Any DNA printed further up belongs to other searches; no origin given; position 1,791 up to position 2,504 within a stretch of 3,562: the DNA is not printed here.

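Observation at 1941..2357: Unrecognised 138-aa protein directly downstream of cox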

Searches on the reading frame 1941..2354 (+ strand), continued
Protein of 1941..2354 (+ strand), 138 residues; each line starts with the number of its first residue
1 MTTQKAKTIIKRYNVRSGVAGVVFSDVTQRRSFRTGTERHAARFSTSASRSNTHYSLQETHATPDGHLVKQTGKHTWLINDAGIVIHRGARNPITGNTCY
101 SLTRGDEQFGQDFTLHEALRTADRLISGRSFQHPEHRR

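Call 25: find_encoding_contigs(protein=window:1941-2354:+, flank=10000, max_places=6)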
Protein window:1941-2354:+ (138 aa): 18 contigs read that carry it; 6 places shown.
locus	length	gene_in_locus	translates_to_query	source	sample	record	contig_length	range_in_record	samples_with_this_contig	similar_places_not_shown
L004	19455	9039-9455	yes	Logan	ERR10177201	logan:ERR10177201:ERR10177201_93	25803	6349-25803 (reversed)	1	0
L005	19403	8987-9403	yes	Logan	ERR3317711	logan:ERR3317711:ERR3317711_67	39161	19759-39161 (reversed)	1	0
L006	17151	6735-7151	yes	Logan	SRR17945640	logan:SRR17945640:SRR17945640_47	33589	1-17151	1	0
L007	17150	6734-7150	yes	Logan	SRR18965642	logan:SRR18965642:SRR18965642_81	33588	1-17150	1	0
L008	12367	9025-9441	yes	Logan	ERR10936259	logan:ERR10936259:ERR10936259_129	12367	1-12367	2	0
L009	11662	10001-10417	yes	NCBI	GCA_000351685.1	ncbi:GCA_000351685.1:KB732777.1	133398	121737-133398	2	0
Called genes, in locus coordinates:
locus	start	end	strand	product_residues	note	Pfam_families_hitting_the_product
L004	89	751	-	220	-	PF05036:SPOR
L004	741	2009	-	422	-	PF08245:Mur_ligase_M, PF02875:Mur_ligase_C, PF27239:FOL3_C (faint)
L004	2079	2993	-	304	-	PF17848:Zn_ribbon_ACC, PF01039:Carboxyl_trans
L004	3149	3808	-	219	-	PF09335:VTT_dom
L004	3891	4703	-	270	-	PF01416:PseudoU_synth_1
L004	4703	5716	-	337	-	PF01118:Semialdhyde_dh, PF02774:Semialdhyde_dhC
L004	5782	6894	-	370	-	PF00389:2-Hacid_dh, PF02826:2-Hacid_dh_C, PF11890:DUF3410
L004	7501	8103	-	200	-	PF24624:Int_N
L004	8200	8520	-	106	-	-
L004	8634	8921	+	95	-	PF10743:Phage_Cox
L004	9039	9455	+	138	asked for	PF15958:DUF4761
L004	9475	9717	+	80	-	PF15946:DUF4754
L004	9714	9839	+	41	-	-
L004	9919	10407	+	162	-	-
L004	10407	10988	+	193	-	PF16473:Rv2179c-like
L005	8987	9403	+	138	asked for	PF15958:DUF4761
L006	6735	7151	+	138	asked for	PF15958:DUF4761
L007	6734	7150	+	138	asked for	PF15958:DUF4761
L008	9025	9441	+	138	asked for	PF15958:DUF4761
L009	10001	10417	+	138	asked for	PF15958:DUF4761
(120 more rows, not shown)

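Call 31: predict_structure(alignment_id=A2)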
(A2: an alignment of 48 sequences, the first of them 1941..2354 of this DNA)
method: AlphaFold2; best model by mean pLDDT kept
length: 138 residues; sequences in the alignment: 48
mean_pLDDT: 64.6   pTM: 0.50
mean pLDDT of the five models: 64.6, 62.7, 61.7, 61.2, 57.3
residues with pLDDT >= 90: 4; 70-90: 68; 50-70: 11; < 50: 55
segments of 3 or more residues with pLDDT < 50: 1-4, 6-55
pLDDT, mean of each block of 10 residues (from residue 1): 42 37 39 43 43 50 80 86 87 80 86 84 84 62
secondary structure, 60 per line:
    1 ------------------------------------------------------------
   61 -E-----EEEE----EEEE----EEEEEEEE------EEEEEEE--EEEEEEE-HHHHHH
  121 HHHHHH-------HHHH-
elements in order: E68-71 E76-79 E84-91 E98-104 E107-113 H115-126 H134-137

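Call 33: search_protein_representatives(alignment_id=A2)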
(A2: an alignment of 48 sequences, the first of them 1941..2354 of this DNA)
Query: 48 sequences, 116 profile positions. Proteins with E-value up to 0.001 (for the whole library): 25; up to 1e-10: 13; up to 1e-30: 3. The best 25 are listed.
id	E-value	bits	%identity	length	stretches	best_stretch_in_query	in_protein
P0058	2.6e-63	227.4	-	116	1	1-115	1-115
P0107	7.0e-42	158.3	-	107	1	1-112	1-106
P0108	1.7e-36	141.0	-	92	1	47-115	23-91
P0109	1.7e-30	121.6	-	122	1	1-72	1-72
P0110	4.8e-30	120.2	-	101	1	8-74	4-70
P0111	1.8e-28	115.1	-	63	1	55-115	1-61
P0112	1.5e-26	108.9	-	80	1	1-61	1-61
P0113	1.8e-26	108.6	-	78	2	67-115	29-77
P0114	1.6e-23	99.1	-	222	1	16-78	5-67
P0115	3.8e-22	94.7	-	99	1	8-63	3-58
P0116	2.3e-21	92.2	-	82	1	8-61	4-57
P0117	2.2e-18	82.6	-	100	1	1-60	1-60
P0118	6.7e-16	74.6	-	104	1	19-81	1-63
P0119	3.2e-10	56.3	-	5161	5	13-62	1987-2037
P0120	5.5e-07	45.8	-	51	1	1-42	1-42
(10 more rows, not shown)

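Call 42: fold_search(model_id=the predicted structure, library=viral)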
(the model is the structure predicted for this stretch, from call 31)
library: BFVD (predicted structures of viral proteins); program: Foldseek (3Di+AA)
matches with E <= 10: 687; with E <= 0.001: 0
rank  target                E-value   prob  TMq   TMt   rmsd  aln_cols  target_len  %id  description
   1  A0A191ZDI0            8.9e-03  1.00  0.38  0.33   2.4        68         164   15  (no name in the UniProt tables at hand)
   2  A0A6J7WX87            1.8e-02  1.00  0.37  0.57   1.8        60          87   17  Uncharacterized protein [uncultured Caudovirales phage]
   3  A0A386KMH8            2.4e-02  1.00  0.36  0.40   2.1        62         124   13  Uncharacterized protein [Acinetobacter phage vB_AbaM_B09_Aci01-1]
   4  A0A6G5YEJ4            2.9e-02  1.00  0.37  0.75   1.9        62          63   16  (no name in the UniProt tables at hand)
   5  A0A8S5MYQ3            3.1e-02  1.00  0.38  0.70   2.1        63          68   19  Uncharacterized protein [Siphoviridae sp. ctAUQ2]
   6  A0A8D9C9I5            3.7e-02  0.63  0.23  0.30  11.1        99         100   16  Uncharacterized protein [uncultured marine phage]
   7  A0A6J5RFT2            6.4e-02  0.99  0.35  0.56   3.2        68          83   16  Uncharacterized protein [uncultured Caudovirales phage]
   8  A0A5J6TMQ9            7.3e-02  0.80  0.24  0.27   6.5        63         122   22  (no name in the UniProt tables at hand)
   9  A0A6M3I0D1            7.8e-02  0.98  0.33  0.52   3.2        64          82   16  (no name in the UniProt tables at hand)
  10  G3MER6                8.3e-02  0.87  0.35  0.40  14.4       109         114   17  Uncharacterized protein [Mycobacterium phage Violet]
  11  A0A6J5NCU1            8.3e-02  0.60  0.28  0.22  23.3       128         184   12  Uncharacterized protein [uncultured Caudovirales phage]
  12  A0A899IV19            8.3e-02  0.57  0.28  0.18  24.4       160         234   13  (no name in the UniProt tables at hand)
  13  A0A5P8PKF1            8.8e-02  0.96  0.30  0.60   3.5        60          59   20  Uncharacterized protein [Klebsiella phage AmPh_EK52]
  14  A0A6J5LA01            1.3e-01  0.84  0.28  0.50   6.1        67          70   15  Uncharacterized protein [uncultured Caudovirales phage]
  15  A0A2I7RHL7            1.5e-01  0.91  0.28  0.56   3.0        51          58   16  (no name in the UniProt tables at hand)
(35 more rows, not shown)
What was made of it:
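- Tried and rejected: Foldseek against BFVD gave a best E of 0.009, all to uncharacterised small phage proteins (call 42).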

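Call 48: find_homologous_proteins(query=A3, max_evalue=0.01)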
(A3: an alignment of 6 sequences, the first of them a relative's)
Query A3 (6 sequences) (87 aa, profile of the alignment): 186 proteins with E <= 0.01 among 819 candidates; the best 120 are listed.
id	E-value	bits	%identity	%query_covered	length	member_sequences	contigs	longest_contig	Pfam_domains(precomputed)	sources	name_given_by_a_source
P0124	1.0e-31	126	44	78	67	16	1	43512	PF15958.10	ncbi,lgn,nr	ncbi:TPA: DUF4761 family protein [Klebsiella pneumoniae]|nr:DUF4761 family protein [Klebsiella pneum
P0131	1.6e-31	126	47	78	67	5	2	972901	PF15958.10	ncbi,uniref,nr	ncbi:TPA: DUF4761 family protein [Raoultella planticola]|uniref:DUF4761 family protein n=1 Tax=Raoul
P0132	2.4e-30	122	47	78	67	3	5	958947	PF15958.10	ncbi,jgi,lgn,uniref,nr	ncbi:DUF4761 family protein [Pluralibacter gergoviae]|uniref:DUF4761 family protein n=1 Tax=Pluralib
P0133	1.1e-29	120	44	72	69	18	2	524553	PF15958.10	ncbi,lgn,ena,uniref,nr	ncbi:DUF4761 family protein [Serratia marcescens]|uniref:DUF4761 family protein n=1 Tax=Serratia sar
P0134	1.6e-29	119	44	72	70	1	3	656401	PF15958.10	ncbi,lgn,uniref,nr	ncbi:DUF4761 family protein [Serratia ureilytica]|uniref:DUF4761 family protein n=1 Tax=Serratia Tax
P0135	2.4e-29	119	44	72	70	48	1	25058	PF15958.10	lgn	-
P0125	2.5e-29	119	44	72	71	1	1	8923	PF15958.10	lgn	-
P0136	2.6e-29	119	46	78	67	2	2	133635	PF15958.10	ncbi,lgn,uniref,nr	ncbi:DUF4761 family protein [Klebsiella variicola]|uniref:DUF4761 family protein n=1 Tax=Klebsiella 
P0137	2.8e-29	119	44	72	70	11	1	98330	PF15958.10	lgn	-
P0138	3.2e-29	118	52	75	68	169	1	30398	PF15958.10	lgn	-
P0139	4.1e-29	118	48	75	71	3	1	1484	PF15958.10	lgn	-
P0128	5.5e-29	118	45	75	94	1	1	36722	PF15958.10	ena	-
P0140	5.7e-29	118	52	70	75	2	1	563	PF15958.10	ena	-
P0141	7.0e-29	117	44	72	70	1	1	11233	PF15958.10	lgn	-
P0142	8.6e-29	117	44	74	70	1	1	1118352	PF15958.10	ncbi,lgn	ncbi:DUF4761 family protein [Serratia liquefaciens]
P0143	1.4e-28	116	46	72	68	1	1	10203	PF15958.10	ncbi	ncbi:MAG: DUF4761 family protein [Chania sp.]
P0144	2.1e-28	116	51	75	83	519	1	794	PF15958.10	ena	-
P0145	2.3e-28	116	44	72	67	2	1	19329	PF15958.10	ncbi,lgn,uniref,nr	ncbi:Uncharacterised protein [Serratia ficaria]|uniref:DUF4761 family protein n=1 Tax=Serratia ficar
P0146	2.7e-28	116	42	74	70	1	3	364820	PF15958.10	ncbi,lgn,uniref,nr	ncbi:DUF4761 family protein [Serratia liquefaciens]|uniref:DUF4761 family protein n=1 Tax=Serratia l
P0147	2.8e-28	115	43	72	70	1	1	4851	PF15958.10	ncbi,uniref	ncbi:DUF4761 family protein [Serratia bockelmannii]|uniref:DUF4761 family protein n=1 Tax=Serratia b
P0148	2.8e-28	115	42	74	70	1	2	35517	PF15958.10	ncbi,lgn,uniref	ncbi:DUF4761 family protein [Serratia quinivorans]|uniref:DUF4761 family protein n=1 Tax=Serratia qu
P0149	3.2e-28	115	49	75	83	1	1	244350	PF15958.10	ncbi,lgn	-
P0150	3.2e-28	115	42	74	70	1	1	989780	PF15958.10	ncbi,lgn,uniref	ncbi:DUF4761 family protein [Serratia grimesii]|uniref:DUF4761 family protein n=1 Tax=Serratia grime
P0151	3.6e-28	115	42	74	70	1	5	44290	PF15958.10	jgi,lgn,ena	jgi:hypothetical protein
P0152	3.6e-28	115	44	74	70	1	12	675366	PF15958.10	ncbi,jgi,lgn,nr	ncbi:TPA: DUF4761 family protein [Serratia liquefaciens]|jgi:hypothetical protein|nr:DUF4761 family 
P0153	4.3e-28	115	51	75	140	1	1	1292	PF15958.10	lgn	-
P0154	4.4e-28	115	57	70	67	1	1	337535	PF15958.10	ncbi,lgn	-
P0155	4.4e-28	115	46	72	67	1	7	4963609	PF15958.10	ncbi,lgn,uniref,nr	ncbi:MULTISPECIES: DUF4761 family protein [Serratia]|uniref:DUF4761 family protein n=1 Tax=Serratia 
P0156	4.5e-28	115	42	74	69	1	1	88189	PF15958.10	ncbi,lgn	-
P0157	5.5e-28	115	43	72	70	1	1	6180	PF15958.10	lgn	-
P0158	7.5e-28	114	46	70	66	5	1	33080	PF15958.10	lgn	-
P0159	1.1e-27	114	49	75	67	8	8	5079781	PF15958.10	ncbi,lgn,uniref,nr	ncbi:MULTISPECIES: DUF4761 family protein [Citrobacter freundii complex]|uniref:DUF4761 family prote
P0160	1.3e-27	113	46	78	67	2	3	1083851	PF15958.10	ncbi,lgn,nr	ncbi:DUF4761 family protein [Klebsiella quasipneumoniae]|nr:DUF4761 family protein [Klebsiella oxyto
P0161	1.3e-27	113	46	70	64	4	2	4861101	PF15958.10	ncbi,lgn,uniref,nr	ncbi:hypothetical protein GRAQ_02368 [Rahnella aquatilis CIP 78.65 = ATCC 33071]|uniref:DUF4761 doma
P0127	1.4e-27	113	35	78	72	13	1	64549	PF15958.10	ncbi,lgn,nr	ncbi:TPA: DUF4761 family protein [Klebsiella pneumoniae]|nr:DUF4761 family protein [Klebsiella pneum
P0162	1.8e-27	113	46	75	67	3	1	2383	PF15958.10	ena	-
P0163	1.9e-27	113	49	75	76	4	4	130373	PF15958.10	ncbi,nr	ncbi:TPA: DUF4761 family protein [Citrobacter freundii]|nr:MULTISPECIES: DUF4761 family protein [Cit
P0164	2.3e-27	112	48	71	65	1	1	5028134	PF15958.10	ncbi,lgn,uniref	ncbi:DUF4761 family protein [Dryocola sp. BD626]|uniref:DUF4761 family protein n=1 Tax=Dryocola sp. 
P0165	2.4e-27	112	45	75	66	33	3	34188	PF15958.10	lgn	-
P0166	2.5e-27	112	44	74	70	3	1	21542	PF15958.10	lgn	-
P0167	2.8e-27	112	39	79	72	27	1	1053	PF15958.10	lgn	-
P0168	2.9e-27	112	47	78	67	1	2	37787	PF15958.10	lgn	-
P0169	3.5e-27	112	49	79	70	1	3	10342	PF15958.10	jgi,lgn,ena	-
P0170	3.5e-27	112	51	75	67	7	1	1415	PF15958.10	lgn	-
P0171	3.8e-27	112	47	68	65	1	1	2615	PF15958.10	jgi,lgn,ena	-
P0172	3.9e-27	112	48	75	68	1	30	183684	PF15958.10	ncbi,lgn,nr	ncbi:DUF4761 family protein [Salmonella enterica]|nr:DUF4761 family protein [Salmonella enterica] EA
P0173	4.4e-27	112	45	75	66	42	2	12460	PF15958.10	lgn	-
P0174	5.2e-27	111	48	70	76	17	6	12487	PF15958.10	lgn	-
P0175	5.3e-27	111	50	71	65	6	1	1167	PF15958.10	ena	-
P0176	5.3e-27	111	47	68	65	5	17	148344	PF15958.10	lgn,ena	-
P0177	6.7e-27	111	51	75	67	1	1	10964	PF15958.10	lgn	-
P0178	6.8e-27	111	51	70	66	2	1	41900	PF15958.10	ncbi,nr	nr:DUF4761 family protein [Serratia microhaemolytica]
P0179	9.7e-27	111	49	75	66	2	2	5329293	PF15958.10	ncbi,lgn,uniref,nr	ncbi:DUF4761 family protein [Serratia liquefaciens]|uniref:DUF4761 family protein n=1 Tax=Serratia l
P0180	1.0e-26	110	46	78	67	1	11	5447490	PF15958.10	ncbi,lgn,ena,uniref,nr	ncbi:DUF4761 family protein [Klebsiella aerogenes]|uniref:DUF4761 family protein n=1 Tax=Klebsiella 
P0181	1.2e-26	110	42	74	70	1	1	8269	PF15958.10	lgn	-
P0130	1.4e-26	110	100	100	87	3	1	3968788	PF15958.10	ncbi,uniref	ncbi:hypothetical protein AABD61_10150 [Edwardsiella piscicida]|uniref:hypothetical protein n=1 Tax=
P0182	1.8e-26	110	43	72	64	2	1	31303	PF15958.10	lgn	-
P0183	1.8e-26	110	49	70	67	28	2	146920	PF15958.10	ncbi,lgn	ncbi:DUF4761 family protein [Enterobacter hormaechei subsp. steigerwaltii]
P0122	2.1e-26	109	38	75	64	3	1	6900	PF15958.10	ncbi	-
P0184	2.3e-26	109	49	70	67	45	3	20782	PF15958.10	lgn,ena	-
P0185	2.4e-26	109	48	70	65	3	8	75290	PF15958.10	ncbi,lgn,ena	-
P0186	3.6e-26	109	49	68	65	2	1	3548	PF15958.10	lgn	-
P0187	4.2e-26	108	51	68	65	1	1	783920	PF15958.10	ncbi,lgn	ncbi:DUF4761 family protein [Lelliottia amnigena]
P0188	4.6e-26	108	44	70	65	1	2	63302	PF15958.10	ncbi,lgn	ncbi:MAG: DUF4761 family protein [Hafnia sp.]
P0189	4.9e-26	108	42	71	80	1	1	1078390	PF15958.10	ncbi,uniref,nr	ncbi:DUF4761 family protein [Enterobacter sp. MF024]|uniref:DUF4761 family protein n=1 Tax=Enterobac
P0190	6.6e-26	108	42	75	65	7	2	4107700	PF15958.10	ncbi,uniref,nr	ncbi:DUF4761 family protein [Erwinia pyrifoliae]|uniref:DUF4761 family protein n=2 Tax=Erwinia pyrif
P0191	7.3e-26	108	46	72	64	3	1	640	PF15958.10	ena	-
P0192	9.0e-26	107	45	76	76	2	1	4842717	PF15958.10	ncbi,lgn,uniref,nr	ncbi:DUF4761 family protein [Erwinia sp. E602]|uniref:DUF4761 family protein n=1 Tax=Erwinia sp. E60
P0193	9.1e-26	107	44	70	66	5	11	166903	PF15958.10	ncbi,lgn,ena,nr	ncbi:DUF4761 family protein [Salmonella enterica subsp. salamae]|nr:DUF4761 family protein [Salmonel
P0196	1.3e-25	107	43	75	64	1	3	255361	PF15958.10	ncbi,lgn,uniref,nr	ncbi:DUF4761 family protein [Erwinia amylovora]|uniref:DUF4761 family protein n=1 Tax=Erwinia amylov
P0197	1.5e-25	107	44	74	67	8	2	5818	PF15958.10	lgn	-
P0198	1.7e-25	107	35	85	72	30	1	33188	PF15958.10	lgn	-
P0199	2.5e-25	106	46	78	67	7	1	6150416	PF15958.10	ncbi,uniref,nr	ncbi:DUF4761 family protein [Klebsiella michiganensis]|uniref:DUF4761 family protein n=1 Tax=Klebsie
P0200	2.8e-25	106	49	68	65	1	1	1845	PF15958.10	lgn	-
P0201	3.0e-25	106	37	78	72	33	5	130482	PF15958.10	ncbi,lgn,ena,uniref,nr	ncbi:DUF4761 domain-containing protein [Klebsiella pneumoniae]|uniref:DUF4761 domain-containing prot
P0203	7.8e-25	104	35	79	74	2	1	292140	PF15958.10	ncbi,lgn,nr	ncbi:TPA: DUF4761 family protein [Klebsiella aerogenes]|nr:DUF4761 family protein [Klebsiella aeroge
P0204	7.9e-25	104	44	74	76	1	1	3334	PF15958.10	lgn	-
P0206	1.1e-24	104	33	79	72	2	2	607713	PF15958.10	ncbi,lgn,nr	ncbi:DUF4761 domain-containing protein [Klebsiella pneumoniae]|nr:DUF4761 domain-containing protein 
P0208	2.1e-24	103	34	85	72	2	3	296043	PF15958.10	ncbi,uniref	ncbi:DUF4761 domain-containing protein [Klebsiella oxytoca]|uniref:DUF4761 domain-containing protein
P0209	2.3e-24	103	31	78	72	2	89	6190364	-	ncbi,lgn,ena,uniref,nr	ncbi:DUF4761 domain-containing protein [Klebsiella pneumoniae]|uniref:DUF4761 domain-containing prot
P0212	7.8e-24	101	44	74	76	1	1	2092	PF15958.10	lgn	-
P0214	1.3e-23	100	34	84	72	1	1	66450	PF15958.10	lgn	-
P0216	1.8e-23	100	39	70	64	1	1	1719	PF15958.10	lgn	-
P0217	2.3e-23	100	37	75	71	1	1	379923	PF15958.10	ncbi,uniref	ncbi:hypothetical protein GCM10022405_40910 [Gibbsiella dentisursi]|uniref:DUF4761 domain-containing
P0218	3.5e-23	99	58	79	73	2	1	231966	PF15958.10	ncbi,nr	ncbi:hypothetical protein GM30_05575 [Trabulsiella odontotermitis]|nr:hypothetical protein GM30_0557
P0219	3.6e-23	99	40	72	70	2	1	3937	PF15958.10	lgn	-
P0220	7.5e-23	98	45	75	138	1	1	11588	PF15958.10,PF10893.15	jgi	jgi:hypothetical protein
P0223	1.4e-22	97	42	75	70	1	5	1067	PF15958.10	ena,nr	nr:MAG TPA: protein of unknown function (DUF4761) [Caudoviricetes sp.]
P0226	4.9e-22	95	61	98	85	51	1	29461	PF15958.10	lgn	-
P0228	1.1e-21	94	83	97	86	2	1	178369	PF15958.10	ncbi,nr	ncbi:DUF4761 family protein [Salmonella enterica]|nr:DUF4761 family protein [Salmonella enterica]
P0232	2.2e-21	93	43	70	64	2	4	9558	PF15958.10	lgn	-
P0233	2.4e-21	93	59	94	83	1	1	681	PF15958.10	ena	-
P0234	3.0e-21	93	64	97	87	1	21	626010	PF15958.10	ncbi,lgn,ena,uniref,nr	ncbi:hypothetical protein NUKP32_31860 [Klebsiella variicola]|uniref:DUF4761 family protein n=1 Tax=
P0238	5.4e-21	92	53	61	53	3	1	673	PF15958.10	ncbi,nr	ncbi:TPA: DUF4761 family protein, partial [Klebsiella pneumoniae]|nr:DUF4761 family protein [Klebsie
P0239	6.5e-21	92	83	90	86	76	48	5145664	PF15958.10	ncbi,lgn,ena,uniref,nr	ncbi:DUF4761 family protein [Enterobacter hormaechei]|uniref:DUF4761 family protein n=1 Tax=Enteroba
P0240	6.8e-21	92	46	75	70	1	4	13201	PF15958.10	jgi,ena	-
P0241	8.8e-21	91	81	97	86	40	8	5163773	PF15958.10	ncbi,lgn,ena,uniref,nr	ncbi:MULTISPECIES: hypothetical protein [Enterobacteriaceae]|uniref:hypothetical protein n=1 Tax=Ent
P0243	1.6e-20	91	60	100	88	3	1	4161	PF15958.10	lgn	-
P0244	2.1e-20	90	59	100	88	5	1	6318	PF15958.10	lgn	-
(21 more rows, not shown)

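Call 49: find_encoding_contigs(protein=P0209, flank=6000, max_places=2)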
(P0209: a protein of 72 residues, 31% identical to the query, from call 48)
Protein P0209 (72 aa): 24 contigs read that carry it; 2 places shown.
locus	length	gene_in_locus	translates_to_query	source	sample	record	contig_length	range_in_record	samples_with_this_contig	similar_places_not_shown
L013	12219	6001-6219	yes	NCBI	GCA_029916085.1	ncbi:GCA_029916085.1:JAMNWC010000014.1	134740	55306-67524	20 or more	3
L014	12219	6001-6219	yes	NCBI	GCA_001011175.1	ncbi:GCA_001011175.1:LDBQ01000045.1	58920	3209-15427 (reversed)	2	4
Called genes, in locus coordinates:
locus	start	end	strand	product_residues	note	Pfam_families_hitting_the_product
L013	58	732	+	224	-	PF03473:MOSC, PF03475:YiiM_3-alpha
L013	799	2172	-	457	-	PF16527:CpxA_peri, PF00672:HAMP, PF00512:HisKA, PF02518:HATPase_c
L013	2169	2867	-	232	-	PF00072:Response_reg, PF00486:Trans_reg_C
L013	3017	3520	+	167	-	PF13801:Metal_resist, PF07813:LTXXQ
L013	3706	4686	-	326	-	PF24624:Int_N, PF00589:Phage_integrase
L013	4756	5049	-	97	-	PF12844:HTH_19 (weak), PF01381:HTH_3 (weak)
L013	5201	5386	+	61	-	-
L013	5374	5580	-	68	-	-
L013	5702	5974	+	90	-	PF10743:Phage_Cox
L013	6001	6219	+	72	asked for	-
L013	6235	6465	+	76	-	PF10893:Phage_186_Fil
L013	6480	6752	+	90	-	-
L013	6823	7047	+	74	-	-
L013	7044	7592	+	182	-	PF16473:Rv2179c-like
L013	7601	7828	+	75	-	PF24732:ParE_like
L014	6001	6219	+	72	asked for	-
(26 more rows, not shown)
